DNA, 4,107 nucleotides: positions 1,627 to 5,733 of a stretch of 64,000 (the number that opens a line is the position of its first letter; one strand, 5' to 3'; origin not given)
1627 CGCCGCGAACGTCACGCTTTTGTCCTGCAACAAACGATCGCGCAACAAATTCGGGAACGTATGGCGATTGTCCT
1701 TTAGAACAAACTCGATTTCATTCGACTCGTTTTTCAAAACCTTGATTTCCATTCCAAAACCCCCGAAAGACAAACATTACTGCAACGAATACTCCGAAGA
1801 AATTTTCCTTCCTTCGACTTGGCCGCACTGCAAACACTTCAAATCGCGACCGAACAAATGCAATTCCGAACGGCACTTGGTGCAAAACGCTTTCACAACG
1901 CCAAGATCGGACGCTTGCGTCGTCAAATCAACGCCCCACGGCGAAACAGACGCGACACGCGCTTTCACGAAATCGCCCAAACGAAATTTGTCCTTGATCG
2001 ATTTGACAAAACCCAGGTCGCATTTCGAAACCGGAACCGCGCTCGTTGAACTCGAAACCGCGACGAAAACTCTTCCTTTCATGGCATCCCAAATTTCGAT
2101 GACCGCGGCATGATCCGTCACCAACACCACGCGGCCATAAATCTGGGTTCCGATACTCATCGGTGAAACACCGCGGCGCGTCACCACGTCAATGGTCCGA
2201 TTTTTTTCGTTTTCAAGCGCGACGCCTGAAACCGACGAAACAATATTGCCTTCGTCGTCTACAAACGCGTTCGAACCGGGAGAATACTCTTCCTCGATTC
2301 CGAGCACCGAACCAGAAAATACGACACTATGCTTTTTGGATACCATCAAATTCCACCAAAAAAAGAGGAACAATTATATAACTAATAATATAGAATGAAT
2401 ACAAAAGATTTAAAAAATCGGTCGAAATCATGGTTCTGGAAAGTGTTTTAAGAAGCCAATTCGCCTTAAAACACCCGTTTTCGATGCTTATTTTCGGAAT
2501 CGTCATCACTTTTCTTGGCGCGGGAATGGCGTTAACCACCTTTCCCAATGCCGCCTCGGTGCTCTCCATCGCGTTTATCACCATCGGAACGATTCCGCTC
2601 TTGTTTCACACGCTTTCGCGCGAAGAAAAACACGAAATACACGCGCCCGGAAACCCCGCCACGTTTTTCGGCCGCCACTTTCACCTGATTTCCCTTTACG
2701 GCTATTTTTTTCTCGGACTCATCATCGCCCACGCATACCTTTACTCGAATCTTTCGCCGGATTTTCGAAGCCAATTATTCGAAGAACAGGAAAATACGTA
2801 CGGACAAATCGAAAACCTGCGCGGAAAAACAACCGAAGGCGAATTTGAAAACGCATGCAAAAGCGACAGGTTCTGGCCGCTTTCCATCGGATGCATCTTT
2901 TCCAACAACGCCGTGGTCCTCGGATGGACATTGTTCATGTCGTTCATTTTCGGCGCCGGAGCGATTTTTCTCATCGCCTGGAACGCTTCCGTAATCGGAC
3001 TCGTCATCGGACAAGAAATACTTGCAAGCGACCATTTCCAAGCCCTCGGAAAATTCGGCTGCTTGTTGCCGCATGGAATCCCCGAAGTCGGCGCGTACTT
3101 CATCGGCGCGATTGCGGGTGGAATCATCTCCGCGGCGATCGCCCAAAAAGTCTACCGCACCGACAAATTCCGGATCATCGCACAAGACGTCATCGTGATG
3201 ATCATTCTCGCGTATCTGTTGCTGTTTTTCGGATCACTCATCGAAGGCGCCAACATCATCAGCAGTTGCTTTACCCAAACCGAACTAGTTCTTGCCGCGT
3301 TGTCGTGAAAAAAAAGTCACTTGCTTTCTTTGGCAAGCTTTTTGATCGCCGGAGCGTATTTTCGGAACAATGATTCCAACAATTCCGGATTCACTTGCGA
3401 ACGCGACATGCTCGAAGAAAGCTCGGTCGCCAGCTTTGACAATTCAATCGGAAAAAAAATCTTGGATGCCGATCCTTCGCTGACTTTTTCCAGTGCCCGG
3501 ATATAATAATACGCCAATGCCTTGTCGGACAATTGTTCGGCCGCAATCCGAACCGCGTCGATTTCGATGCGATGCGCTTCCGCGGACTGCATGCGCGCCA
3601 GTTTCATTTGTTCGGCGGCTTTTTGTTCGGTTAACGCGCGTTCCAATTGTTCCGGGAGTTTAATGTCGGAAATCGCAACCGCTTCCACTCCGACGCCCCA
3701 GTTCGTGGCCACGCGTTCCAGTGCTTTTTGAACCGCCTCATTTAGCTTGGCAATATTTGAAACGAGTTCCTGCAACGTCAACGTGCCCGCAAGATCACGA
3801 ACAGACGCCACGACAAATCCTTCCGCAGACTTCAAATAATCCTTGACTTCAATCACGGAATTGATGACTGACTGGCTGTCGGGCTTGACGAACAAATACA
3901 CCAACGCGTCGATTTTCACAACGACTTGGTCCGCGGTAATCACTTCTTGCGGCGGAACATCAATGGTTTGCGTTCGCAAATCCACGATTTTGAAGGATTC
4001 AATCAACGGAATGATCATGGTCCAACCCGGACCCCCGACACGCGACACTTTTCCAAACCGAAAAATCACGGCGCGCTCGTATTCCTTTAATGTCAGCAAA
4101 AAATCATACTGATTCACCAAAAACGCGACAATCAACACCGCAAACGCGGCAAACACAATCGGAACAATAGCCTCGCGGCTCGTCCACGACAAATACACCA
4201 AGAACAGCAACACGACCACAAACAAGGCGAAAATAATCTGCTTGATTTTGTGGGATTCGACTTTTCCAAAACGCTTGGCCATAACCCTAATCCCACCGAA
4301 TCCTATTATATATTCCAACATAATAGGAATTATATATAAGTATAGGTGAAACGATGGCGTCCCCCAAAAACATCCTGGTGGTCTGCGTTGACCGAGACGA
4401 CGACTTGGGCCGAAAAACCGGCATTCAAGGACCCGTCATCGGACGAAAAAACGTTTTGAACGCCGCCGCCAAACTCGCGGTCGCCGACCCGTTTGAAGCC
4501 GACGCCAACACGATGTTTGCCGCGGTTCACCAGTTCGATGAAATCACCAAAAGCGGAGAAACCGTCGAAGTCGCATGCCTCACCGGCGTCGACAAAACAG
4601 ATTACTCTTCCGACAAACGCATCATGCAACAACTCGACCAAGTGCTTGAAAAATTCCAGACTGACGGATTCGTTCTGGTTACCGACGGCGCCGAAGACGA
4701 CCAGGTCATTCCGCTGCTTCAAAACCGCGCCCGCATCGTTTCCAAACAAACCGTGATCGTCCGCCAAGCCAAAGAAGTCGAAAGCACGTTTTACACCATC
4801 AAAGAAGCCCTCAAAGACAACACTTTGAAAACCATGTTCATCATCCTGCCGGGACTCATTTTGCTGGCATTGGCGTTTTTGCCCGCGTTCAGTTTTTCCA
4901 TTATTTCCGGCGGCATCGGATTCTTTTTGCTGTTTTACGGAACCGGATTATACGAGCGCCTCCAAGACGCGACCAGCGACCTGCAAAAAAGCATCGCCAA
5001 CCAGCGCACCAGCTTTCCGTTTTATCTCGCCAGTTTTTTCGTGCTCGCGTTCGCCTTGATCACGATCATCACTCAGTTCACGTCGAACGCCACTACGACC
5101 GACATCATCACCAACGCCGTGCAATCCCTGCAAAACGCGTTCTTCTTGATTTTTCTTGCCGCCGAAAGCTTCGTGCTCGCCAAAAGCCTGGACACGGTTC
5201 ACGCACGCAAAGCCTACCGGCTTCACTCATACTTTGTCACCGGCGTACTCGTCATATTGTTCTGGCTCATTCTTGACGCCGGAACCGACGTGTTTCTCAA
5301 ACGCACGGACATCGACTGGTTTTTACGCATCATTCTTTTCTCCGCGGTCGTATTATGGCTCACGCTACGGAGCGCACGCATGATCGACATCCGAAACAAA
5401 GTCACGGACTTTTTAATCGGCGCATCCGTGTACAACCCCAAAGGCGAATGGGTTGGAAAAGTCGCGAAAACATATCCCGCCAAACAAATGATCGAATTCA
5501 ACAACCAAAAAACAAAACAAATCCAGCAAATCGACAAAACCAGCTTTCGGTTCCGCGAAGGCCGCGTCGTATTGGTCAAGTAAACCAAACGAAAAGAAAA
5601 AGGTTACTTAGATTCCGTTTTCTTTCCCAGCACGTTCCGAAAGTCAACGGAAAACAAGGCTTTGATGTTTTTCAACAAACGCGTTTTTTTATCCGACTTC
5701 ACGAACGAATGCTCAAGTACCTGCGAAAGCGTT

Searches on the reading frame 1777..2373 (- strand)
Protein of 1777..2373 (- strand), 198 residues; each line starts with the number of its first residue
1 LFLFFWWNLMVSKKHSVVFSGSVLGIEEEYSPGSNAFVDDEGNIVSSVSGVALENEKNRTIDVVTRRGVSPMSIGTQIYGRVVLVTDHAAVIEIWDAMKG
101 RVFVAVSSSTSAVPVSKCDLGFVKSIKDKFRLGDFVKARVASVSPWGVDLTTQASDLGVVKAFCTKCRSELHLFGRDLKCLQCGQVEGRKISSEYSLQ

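Call 55: search_protein_families(library=pfam, proteins=[window:1777-2373:-], max_evalue=0.0001)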
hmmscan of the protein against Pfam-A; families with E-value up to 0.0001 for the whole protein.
window:1777-2373:- (198 aa): 1 family
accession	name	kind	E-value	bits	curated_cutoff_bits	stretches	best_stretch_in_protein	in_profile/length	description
PF14382.12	ECR1_N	-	7e-05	23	27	0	21-51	5-34/38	Exosome complex exonuclease RRP4 N-terminal region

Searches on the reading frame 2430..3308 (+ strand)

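Call 53: search_protein_families(library=pfam, proteins=[window:2430-3308:+], max_evalue=0.0001)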
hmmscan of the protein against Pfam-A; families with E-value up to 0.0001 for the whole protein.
window:2430-3308:+ (292 aa): 1 family
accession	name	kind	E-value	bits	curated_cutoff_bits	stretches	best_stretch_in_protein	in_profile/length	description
PF01944.22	SpoIIM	-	7.8e-15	55.6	26.9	1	93-273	4-159/163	Stage II sporulation protein M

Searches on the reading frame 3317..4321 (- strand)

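Call 53: search_protein_families(library=pfam, proteins=[window:3317-4321:-], max_evalue=0.0001)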
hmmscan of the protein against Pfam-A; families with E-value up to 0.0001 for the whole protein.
window:3317-4321:- (334 aa): 2 families
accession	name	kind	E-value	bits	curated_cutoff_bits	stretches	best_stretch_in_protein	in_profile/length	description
PF01145.31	Band_7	-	4.6e-37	128.2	23.6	1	78-250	3-175/176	SPFH domain / Band 7 family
PF13421.11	Band_7_1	-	2.4e-05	24.5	24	1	158-235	132-208/211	SPFH domain-Band 7 family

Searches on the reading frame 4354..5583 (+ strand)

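Call 53: search_protein_families(library=pfam, proteins=[window:4354-5583:+], max_evalue=0.0001)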
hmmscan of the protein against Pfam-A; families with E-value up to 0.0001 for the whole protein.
window:4354-5583:+ (409 aa): 1 family
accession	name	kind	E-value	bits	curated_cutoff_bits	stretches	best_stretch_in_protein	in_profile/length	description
PF04123.18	DUF373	-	8.5e-88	295.4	28.3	1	7-331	2-327/335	Domain of unknown function (DUF373)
